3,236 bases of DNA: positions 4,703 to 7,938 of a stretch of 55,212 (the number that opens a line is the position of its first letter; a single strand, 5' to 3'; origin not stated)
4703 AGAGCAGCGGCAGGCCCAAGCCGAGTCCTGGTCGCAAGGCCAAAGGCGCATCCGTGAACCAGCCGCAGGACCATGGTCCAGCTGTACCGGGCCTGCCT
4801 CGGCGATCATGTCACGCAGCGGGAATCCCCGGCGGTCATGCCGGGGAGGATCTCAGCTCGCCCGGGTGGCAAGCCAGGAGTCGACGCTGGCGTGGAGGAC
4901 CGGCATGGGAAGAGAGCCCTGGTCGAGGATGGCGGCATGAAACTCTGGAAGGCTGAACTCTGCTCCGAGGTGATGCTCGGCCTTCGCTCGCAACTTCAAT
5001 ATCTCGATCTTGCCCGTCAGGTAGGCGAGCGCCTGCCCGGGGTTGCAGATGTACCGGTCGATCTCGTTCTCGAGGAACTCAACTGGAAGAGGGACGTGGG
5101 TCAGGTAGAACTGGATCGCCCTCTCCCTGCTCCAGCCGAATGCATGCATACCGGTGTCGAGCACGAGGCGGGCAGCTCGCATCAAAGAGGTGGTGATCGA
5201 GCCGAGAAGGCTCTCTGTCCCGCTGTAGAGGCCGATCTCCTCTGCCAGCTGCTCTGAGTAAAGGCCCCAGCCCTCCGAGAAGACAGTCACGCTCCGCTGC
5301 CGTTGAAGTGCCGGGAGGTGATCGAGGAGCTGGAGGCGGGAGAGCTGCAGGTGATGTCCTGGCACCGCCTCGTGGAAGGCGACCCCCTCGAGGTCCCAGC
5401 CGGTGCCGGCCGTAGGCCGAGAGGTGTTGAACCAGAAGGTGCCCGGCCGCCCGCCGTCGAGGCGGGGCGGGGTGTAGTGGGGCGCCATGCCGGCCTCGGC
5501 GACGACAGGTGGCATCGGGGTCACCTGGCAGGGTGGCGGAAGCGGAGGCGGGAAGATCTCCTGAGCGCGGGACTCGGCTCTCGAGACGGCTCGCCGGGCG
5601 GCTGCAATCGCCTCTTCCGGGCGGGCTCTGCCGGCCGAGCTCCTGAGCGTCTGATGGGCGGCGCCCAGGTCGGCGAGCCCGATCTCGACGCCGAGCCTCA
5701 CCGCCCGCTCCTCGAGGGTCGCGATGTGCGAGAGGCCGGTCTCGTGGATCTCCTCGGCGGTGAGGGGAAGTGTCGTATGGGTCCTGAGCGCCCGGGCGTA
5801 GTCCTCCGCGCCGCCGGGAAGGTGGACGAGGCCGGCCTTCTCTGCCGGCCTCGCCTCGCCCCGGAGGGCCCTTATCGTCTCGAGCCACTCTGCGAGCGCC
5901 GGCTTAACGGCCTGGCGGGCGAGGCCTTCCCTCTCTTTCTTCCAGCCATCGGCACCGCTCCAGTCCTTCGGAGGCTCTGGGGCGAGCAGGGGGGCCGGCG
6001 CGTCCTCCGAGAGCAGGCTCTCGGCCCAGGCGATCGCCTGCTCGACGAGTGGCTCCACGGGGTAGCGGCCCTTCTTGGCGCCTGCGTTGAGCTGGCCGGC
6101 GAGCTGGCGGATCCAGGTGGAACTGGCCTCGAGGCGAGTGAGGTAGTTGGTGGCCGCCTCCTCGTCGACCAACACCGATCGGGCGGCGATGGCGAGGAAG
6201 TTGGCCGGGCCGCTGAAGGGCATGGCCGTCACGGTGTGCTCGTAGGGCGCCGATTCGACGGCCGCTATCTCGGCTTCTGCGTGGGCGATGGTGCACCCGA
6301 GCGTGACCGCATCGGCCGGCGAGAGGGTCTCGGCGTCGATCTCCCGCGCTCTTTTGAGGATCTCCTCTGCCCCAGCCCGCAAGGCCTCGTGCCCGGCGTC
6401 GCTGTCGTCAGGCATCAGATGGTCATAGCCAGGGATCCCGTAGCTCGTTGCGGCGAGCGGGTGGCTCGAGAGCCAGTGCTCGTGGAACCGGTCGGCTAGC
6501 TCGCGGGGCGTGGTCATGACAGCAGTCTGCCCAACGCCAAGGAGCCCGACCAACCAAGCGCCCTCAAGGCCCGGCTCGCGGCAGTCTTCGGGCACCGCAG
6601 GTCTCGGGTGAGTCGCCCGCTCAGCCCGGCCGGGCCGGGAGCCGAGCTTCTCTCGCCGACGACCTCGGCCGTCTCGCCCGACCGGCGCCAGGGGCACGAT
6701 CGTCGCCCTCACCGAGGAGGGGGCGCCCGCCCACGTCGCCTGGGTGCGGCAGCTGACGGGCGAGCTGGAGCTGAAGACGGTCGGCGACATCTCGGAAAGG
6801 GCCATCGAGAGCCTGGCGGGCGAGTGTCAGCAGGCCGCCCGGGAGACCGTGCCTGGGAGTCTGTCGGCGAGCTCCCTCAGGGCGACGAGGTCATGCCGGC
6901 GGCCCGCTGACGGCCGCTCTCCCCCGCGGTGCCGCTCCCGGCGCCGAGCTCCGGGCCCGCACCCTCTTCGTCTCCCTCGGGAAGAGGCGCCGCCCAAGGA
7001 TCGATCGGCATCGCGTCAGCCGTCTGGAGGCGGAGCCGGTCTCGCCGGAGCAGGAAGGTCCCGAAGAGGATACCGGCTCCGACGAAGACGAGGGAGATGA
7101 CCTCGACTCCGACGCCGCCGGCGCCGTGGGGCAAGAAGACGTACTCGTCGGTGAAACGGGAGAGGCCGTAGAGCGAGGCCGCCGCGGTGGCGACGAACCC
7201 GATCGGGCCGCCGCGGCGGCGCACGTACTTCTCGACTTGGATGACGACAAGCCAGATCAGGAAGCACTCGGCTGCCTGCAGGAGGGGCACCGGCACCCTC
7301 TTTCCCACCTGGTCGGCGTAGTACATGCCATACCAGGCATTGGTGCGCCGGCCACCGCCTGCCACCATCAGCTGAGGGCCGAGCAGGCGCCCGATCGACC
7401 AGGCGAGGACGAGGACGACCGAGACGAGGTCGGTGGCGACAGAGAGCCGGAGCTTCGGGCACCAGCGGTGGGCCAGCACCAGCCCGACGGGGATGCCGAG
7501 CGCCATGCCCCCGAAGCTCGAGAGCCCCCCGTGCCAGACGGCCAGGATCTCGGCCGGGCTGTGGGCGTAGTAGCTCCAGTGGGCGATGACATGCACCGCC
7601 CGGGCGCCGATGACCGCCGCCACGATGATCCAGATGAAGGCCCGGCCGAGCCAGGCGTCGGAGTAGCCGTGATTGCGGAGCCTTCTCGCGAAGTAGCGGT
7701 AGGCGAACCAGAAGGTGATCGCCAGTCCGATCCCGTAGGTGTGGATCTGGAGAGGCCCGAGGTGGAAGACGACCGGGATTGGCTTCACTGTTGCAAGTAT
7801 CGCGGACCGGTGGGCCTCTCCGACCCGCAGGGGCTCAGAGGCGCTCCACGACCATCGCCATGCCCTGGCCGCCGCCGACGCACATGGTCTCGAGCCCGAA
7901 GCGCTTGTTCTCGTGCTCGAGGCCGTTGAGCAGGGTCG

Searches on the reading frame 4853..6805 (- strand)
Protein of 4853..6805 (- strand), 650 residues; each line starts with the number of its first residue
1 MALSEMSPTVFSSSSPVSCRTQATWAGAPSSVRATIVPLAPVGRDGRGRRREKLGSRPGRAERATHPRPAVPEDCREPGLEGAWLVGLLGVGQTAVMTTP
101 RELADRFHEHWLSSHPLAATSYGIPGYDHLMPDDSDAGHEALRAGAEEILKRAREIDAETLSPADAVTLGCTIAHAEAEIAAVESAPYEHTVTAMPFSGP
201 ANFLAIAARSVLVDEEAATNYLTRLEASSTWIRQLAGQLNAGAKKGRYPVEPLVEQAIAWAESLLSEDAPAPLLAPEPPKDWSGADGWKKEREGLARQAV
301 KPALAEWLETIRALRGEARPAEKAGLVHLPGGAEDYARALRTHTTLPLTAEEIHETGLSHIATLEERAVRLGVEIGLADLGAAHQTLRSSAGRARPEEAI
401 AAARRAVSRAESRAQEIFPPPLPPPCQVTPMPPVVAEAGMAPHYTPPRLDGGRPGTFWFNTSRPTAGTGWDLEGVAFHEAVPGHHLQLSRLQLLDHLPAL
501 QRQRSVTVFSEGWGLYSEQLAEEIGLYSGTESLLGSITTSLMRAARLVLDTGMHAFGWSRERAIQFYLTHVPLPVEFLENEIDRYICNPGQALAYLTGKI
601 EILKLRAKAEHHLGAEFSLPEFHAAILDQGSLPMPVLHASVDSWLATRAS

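Call 52: search_protein_families(library=pfam, proteins=[window:4853-6805:-], max_evalue=0.0001)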
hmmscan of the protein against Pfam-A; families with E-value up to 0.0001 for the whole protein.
window:4853-6805:- (650 aa): 1 family
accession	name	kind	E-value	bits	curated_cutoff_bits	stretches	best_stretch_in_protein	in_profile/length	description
PF05960.17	DUF885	-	2.9e-126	423.6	32.4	1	116-640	1-531/532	Bacterial protein of unknown function (DUF885)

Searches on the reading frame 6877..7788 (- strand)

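Call 52: search_protein_families(library=pfam, proteins=[window:6877-7788:-], max_evalue=0.0001)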
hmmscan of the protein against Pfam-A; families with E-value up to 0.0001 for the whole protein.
window:6877-7788:- (303 aa): 1 family
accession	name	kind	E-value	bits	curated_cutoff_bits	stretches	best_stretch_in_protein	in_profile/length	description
PF01790.23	LGT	-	1.3e-28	100.4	24.9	1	5-217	1-210/240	Prolipoprotein diacylglyceryl transferase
